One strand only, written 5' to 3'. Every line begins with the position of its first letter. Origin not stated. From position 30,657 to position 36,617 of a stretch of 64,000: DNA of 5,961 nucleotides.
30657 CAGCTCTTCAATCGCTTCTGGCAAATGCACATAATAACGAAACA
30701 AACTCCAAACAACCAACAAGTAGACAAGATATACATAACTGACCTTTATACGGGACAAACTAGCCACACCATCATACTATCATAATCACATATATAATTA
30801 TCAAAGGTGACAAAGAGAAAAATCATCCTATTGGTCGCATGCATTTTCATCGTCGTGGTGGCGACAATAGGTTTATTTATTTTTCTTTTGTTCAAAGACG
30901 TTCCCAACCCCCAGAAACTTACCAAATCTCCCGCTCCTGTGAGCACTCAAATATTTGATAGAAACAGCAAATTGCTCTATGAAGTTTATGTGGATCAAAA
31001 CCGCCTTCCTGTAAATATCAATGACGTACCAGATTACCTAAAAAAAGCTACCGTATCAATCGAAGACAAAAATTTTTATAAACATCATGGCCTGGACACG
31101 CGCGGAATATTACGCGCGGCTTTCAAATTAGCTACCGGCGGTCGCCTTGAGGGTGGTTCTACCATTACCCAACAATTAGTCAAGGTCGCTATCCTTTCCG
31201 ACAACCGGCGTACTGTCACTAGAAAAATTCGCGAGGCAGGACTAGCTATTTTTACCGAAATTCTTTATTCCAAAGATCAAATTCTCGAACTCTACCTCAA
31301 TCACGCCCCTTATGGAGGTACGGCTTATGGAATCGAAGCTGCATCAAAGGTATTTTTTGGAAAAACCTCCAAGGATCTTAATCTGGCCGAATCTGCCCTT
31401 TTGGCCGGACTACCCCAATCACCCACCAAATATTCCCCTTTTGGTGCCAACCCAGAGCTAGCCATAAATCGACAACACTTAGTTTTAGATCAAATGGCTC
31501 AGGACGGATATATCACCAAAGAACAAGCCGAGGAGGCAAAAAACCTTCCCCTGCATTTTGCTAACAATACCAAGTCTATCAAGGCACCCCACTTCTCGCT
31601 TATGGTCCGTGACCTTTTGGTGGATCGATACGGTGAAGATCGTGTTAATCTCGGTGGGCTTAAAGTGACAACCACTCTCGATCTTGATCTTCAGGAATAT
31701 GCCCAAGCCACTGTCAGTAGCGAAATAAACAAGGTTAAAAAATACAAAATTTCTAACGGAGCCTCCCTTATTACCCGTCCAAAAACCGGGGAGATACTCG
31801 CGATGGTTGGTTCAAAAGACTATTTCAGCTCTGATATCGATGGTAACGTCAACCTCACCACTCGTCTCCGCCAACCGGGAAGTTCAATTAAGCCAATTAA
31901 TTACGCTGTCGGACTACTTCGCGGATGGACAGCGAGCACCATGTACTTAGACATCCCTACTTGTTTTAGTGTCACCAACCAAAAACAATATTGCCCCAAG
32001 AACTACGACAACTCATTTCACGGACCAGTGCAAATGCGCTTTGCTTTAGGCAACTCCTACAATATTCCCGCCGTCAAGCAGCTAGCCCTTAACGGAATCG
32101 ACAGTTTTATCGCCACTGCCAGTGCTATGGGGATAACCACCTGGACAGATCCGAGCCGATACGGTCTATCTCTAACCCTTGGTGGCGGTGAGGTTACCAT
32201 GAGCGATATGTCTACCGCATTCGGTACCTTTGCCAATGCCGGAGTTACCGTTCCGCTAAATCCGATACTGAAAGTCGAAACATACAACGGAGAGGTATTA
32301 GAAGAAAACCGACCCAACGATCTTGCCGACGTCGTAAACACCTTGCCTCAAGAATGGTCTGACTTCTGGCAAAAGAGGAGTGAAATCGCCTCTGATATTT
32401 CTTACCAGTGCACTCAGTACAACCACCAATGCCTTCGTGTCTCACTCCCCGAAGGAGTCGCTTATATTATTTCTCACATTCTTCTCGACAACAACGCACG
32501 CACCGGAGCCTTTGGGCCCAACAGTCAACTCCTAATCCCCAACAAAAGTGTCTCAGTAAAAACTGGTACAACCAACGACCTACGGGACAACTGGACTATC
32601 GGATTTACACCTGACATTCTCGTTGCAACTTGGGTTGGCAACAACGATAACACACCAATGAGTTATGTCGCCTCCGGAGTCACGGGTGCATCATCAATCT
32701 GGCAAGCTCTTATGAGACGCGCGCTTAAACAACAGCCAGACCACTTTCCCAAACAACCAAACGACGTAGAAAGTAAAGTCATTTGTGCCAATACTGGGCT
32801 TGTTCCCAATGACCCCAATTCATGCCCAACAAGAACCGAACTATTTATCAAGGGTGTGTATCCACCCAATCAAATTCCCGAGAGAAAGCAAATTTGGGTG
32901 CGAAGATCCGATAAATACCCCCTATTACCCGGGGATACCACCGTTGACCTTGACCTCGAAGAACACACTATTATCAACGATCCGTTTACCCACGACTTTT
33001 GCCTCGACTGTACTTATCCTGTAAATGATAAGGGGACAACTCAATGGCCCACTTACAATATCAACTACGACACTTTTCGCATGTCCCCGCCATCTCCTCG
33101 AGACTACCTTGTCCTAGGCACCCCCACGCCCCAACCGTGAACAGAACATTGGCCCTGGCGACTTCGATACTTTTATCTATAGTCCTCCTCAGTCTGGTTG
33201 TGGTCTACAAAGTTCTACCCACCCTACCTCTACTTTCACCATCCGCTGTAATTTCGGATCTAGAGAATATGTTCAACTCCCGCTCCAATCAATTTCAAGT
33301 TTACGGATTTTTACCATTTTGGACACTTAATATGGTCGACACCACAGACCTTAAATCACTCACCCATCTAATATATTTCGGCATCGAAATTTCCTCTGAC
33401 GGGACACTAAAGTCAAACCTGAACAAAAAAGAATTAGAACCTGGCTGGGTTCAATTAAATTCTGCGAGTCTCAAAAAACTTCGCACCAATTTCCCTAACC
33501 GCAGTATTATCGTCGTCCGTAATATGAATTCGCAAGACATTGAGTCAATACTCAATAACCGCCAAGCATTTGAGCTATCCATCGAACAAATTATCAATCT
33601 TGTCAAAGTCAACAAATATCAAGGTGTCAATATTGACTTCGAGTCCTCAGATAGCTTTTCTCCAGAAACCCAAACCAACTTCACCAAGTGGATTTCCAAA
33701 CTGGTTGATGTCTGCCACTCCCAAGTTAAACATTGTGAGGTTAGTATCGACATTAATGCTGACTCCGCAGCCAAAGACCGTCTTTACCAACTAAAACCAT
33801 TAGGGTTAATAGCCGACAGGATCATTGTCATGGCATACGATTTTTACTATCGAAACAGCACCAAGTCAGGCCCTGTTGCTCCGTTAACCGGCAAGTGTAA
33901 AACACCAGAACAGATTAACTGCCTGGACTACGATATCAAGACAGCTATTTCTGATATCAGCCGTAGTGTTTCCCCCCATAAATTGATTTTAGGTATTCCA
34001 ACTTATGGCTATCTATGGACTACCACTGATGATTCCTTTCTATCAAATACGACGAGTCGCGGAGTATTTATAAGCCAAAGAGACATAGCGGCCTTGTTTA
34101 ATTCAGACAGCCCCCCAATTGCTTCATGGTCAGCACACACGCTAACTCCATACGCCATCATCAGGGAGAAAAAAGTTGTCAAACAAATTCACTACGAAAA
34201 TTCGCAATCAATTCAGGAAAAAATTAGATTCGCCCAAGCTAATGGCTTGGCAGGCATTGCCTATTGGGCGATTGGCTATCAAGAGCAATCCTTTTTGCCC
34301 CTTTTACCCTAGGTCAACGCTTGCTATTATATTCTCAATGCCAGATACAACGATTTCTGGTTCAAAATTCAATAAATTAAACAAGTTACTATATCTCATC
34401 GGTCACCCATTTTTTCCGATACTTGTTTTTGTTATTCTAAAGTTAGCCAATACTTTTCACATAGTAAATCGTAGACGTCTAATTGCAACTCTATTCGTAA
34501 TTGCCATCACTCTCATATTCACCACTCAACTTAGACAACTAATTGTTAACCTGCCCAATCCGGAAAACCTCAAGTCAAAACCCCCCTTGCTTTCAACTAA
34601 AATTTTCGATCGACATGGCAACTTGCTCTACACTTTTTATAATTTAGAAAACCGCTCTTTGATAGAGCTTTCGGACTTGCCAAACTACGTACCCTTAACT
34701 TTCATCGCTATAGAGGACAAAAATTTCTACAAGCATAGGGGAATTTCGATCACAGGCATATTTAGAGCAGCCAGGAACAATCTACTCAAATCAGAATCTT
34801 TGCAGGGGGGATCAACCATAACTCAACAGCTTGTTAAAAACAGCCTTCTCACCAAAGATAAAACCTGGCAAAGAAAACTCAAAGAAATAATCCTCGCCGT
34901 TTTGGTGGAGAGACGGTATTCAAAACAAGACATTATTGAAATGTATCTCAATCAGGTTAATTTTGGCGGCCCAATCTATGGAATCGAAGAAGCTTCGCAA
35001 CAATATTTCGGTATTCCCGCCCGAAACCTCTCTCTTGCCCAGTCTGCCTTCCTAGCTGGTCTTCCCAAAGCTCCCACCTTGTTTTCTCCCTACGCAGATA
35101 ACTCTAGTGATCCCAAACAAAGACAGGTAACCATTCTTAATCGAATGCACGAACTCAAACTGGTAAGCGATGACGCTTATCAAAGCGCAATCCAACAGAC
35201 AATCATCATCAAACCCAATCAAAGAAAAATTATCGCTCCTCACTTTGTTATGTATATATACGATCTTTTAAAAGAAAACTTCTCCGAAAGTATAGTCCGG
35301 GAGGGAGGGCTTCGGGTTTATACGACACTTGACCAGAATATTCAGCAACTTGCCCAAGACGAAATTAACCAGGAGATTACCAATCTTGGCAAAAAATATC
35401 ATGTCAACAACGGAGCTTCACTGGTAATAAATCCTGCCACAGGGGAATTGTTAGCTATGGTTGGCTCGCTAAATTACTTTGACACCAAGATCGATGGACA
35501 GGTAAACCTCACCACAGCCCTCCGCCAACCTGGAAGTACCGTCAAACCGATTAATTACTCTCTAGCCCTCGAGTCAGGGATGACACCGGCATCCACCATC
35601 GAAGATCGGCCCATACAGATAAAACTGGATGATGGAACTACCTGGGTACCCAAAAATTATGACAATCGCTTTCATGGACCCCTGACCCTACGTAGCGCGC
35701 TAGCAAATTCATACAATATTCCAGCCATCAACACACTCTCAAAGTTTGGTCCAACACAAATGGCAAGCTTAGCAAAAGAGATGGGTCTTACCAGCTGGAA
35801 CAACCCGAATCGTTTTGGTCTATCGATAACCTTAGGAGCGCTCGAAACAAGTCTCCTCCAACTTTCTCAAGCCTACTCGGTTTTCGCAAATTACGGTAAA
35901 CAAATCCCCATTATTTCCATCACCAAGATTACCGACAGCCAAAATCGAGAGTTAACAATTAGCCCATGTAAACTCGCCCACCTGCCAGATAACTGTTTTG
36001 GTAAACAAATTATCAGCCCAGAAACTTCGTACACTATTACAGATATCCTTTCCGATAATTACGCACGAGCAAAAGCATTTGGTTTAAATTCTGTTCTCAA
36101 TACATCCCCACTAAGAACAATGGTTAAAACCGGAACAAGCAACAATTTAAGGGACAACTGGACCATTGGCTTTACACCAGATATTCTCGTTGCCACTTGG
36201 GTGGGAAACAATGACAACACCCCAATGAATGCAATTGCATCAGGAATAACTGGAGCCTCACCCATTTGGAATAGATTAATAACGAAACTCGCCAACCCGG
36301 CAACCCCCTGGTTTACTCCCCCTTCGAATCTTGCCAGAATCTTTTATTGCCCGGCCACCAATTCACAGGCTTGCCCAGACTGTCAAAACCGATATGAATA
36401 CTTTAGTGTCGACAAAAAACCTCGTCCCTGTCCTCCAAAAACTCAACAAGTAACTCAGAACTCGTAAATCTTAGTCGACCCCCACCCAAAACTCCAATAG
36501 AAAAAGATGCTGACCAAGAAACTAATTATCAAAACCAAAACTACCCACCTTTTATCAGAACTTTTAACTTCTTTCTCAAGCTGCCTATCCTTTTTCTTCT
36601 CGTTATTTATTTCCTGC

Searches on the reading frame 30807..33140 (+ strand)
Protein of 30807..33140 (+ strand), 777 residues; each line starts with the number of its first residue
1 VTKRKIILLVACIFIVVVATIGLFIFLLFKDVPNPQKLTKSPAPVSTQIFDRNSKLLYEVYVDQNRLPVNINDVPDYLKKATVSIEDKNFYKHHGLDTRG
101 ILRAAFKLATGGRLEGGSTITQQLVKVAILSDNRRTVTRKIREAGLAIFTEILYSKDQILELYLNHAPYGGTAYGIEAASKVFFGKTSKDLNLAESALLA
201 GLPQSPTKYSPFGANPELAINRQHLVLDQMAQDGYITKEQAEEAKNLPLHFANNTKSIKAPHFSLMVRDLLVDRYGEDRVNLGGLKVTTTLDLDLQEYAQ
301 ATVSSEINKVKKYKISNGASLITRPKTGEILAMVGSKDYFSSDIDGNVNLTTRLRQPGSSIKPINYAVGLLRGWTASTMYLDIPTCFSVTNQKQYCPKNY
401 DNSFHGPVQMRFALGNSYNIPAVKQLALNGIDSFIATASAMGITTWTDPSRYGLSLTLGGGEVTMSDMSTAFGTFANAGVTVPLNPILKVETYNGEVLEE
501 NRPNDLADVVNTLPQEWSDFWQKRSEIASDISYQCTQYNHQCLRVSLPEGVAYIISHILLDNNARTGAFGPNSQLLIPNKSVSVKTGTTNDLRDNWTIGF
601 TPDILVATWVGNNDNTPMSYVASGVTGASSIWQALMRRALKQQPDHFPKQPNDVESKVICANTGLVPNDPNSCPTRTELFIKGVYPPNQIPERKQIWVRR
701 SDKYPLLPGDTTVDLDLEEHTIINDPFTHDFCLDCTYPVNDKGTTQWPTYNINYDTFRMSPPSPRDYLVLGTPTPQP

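Call 78: search_protein_families(library=pfam, proteins=[window:30807-33140:+], max_evalue=0.00001)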
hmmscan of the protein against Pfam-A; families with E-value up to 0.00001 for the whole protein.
window:30807-33140:+ (777 aa): 2 families
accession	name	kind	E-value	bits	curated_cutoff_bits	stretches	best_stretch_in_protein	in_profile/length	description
PF00912.28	Transgly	-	4.5e-60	202.5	27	1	56-230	4-177/178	Transglycosylase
PF00905.27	Transpeptidase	-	9.4e-11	41.9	22.1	1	320-602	3-266/299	Penicillin binding protein transpeptidase domain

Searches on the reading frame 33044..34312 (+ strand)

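Call 78: search_protein_families(library=pfam, proteins=[window:33044-34312:+], max_evalue=0.00001)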
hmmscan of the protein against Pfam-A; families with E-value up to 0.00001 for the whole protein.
window:33044-34312:+ (422 aa): 1 family
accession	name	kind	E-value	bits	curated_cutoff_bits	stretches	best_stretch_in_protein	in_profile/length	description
PF00704.34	Glyco_hydro_18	-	1.1e-33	117.7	29.6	1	101-412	18-316/317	Glycosyl hydrolases family 18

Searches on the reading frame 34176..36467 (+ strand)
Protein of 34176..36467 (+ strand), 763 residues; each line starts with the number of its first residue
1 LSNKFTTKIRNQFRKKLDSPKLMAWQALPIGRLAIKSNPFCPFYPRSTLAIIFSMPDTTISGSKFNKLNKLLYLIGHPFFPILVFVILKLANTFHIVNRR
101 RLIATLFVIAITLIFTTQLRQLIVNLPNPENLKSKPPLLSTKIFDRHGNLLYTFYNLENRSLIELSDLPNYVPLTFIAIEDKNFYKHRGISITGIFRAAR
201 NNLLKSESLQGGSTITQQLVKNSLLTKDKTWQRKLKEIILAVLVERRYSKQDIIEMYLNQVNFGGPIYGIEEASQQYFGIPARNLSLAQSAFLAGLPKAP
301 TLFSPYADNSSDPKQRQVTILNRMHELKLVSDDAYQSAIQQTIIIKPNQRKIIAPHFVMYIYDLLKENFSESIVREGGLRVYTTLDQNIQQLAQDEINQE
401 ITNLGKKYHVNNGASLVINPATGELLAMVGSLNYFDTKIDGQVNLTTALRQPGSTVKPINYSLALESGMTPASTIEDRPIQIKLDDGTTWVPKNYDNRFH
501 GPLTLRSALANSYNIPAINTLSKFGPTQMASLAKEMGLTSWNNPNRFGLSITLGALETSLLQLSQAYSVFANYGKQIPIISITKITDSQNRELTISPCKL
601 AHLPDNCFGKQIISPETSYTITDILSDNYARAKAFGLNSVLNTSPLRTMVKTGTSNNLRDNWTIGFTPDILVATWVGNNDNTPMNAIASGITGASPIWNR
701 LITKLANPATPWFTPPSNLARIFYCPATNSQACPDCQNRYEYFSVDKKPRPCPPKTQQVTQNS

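Call 78: search_protein_families(library=pfam, proteins=[window:34176-36467:+], max_evalue=0.00001)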
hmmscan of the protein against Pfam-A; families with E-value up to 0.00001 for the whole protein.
window:34176-36467:+ (763 aa): 2 families
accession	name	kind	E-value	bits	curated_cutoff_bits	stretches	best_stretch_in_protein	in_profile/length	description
PF00912.28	Transgly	-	2.6e-60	203.3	27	1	148-325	2-178/178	Transglycosylase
PF00905.27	Transpeptidase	-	1.3e-26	94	22.1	1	414-679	2-278/299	Penicillin binding protein transpeptidase domain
